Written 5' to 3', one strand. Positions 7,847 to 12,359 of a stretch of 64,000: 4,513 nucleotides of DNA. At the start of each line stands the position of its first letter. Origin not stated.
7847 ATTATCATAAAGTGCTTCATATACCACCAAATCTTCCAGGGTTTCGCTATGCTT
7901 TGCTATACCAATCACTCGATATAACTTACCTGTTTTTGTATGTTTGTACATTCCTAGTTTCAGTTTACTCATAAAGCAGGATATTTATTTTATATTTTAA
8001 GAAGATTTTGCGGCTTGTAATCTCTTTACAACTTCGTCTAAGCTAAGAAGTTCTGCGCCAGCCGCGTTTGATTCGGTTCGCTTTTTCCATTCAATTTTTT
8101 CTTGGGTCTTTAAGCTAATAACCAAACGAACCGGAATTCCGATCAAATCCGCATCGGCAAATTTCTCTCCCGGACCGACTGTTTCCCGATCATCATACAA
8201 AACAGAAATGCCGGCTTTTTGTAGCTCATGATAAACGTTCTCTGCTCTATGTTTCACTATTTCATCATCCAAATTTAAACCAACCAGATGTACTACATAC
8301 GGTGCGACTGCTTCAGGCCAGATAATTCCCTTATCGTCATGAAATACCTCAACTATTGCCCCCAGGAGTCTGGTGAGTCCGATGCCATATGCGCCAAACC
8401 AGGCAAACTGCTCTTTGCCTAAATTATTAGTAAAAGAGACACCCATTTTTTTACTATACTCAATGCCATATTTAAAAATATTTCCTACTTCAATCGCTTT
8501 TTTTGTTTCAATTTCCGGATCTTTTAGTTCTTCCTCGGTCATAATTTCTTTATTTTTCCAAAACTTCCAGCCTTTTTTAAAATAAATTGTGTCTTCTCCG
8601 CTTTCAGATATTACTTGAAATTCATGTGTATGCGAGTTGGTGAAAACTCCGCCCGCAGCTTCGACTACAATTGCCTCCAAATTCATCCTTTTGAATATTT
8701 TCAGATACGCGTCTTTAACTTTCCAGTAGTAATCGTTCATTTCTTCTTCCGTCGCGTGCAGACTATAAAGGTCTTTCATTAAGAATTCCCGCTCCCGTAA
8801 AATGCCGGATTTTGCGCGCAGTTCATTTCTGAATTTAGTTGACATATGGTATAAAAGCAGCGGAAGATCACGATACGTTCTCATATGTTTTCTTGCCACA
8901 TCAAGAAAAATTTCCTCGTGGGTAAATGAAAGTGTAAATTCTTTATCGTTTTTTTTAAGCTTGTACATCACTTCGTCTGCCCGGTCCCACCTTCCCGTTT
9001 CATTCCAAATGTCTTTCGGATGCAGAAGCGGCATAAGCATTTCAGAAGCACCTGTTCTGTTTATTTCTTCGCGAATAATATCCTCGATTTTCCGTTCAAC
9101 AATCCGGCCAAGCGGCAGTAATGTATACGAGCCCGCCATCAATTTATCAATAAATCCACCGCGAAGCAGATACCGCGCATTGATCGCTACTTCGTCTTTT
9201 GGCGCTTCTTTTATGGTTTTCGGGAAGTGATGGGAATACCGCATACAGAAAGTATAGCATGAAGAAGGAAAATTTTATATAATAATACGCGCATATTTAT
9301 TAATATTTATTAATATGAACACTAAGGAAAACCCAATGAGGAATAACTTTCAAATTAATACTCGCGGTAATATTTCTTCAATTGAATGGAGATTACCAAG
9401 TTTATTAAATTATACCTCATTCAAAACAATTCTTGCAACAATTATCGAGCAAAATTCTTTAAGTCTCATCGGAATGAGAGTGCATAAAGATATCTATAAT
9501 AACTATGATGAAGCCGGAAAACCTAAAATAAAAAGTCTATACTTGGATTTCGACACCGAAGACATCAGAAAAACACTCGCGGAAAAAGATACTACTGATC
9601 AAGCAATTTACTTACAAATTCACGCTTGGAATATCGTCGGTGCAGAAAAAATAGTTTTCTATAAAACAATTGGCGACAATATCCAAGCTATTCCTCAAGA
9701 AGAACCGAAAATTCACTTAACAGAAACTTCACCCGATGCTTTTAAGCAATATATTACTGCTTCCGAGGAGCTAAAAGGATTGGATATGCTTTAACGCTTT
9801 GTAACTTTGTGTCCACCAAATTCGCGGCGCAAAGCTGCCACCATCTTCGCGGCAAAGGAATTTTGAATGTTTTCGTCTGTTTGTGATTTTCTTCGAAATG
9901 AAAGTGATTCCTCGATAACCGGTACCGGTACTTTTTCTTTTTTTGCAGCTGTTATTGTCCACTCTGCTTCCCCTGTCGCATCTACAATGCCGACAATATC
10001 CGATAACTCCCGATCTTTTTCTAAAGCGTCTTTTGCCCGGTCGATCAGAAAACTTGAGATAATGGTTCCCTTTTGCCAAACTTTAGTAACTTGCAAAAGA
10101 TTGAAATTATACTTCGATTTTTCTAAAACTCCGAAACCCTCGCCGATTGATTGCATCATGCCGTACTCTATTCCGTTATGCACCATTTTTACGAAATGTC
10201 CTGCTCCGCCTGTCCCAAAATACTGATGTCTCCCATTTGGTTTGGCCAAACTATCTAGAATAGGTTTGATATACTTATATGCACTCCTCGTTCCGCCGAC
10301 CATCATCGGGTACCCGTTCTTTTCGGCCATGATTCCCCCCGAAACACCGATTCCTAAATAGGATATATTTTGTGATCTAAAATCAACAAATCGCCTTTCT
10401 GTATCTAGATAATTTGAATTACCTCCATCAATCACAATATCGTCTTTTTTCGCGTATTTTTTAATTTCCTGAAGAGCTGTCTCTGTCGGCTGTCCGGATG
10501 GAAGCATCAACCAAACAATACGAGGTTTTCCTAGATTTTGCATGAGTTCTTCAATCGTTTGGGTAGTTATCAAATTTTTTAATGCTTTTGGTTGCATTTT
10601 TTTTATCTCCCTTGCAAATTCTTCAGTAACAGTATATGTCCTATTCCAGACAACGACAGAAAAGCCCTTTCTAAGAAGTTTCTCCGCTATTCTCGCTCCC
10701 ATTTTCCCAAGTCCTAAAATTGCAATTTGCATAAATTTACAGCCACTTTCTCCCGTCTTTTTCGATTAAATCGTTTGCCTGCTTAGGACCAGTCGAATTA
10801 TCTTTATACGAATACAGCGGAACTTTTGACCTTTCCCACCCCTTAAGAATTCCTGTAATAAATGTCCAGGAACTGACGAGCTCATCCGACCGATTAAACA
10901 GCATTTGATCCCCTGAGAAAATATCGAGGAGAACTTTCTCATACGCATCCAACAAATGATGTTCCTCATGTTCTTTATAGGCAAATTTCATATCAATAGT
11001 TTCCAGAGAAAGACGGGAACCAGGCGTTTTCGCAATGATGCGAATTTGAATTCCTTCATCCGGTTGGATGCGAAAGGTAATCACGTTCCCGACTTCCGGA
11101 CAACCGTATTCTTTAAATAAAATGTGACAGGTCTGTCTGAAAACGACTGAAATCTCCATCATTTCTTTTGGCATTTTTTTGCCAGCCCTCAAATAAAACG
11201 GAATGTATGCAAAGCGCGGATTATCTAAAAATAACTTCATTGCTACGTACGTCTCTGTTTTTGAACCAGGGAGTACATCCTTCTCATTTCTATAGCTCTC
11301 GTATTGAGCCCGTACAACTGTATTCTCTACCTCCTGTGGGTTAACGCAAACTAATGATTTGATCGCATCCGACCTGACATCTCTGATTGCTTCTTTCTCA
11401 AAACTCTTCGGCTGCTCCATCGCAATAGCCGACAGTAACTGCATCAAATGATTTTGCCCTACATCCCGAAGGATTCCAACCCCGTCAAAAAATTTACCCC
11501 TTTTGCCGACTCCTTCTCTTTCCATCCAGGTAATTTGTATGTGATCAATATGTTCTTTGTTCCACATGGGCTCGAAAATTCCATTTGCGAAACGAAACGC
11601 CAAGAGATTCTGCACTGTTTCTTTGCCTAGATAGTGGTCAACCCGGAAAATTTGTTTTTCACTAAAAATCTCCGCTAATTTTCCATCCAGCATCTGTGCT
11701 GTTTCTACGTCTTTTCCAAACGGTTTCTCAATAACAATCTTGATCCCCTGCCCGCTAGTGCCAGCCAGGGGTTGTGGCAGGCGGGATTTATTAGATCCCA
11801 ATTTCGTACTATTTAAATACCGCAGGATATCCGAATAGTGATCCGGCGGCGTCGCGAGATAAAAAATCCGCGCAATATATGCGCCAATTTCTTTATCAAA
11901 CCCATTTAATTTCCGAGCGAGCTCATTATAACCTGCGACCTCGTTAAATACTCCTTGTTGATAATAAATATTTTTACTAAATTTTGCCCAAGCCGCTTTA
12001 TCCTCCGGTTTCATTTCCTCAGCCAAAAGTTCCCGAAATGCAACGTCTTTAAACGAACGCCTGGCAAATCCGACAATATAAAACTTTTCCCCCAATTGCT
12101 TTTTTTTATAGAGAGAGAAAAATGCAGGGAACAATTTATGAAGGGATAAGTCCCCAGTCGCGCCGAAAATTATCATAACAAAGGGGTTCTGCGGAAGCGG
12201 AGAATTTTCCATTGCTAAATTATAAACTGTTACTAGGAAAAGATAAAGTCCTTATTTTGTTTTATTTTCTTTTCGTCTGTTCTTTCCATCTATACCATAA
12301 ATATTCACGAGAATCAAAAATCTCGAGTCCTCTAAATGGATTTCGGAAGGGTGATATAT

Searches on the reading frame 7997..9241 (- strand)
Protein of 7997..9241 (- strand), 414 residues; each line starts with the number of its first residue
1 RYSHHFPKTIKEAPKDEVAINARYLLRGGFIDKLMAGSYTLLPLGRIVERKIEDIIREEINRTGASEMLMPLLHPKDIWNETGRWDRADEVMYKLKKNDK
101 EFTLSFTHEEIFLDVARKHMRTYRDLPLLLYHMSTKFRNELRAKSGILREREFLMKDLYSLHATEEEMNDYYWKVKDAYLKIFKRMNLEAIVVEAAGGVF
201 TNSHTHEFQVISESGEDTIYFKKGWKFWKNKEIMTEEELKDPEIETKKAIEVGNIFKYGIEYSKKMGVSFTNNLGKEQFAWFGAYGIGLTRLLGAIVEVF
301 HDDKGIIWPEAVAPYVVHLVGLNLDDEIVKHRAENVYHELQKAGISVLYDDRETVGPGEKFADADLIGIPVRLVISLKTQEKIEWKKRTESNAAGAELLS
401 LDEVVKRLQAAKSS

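Call 54: search_protein_families(library=pfam, proteins=[window:7997-9241:-], max_evalue=0.001)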
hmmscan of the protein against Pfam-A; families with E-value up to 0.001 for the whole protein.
window:7997-9241:- (414 aa): 2 families
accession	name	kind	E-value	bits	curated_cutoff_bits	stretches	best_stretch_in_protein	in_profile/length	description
PF00587.30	tRNA-synt_2b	-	3.1e-27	96.2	29.3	1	93-299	1-178/179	tRNA synthetase class II core domain (G, H, P, S and T)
PF03129.25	HGTP_anticodon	-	3.9e-13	49.8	21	1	326-410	11-93/94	Anticodon binding domain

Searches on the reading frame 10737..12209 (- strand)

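Call 54: search_protein_families(library=pfam, proteins=[window:10737-12209:-], max_evalue=0.001)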
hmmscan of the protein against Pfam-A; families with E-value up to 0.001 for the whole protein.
window:10737-12209:- (490 aa): 2 families
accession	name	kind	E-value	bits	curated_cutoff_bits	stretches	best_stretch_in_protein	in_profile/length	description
PF02781.21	G6PD_C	-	4.8e-99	331.6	27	1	203-489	1-295/296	Glucose-6-phosphate dehydrogenase, C-terminal domain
PF00479.28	G6PD_N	-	2.4e-52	178.7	22.1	1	13-201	1-183/183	Glucose-6-phosphate dehydrogenase, NAD binding domain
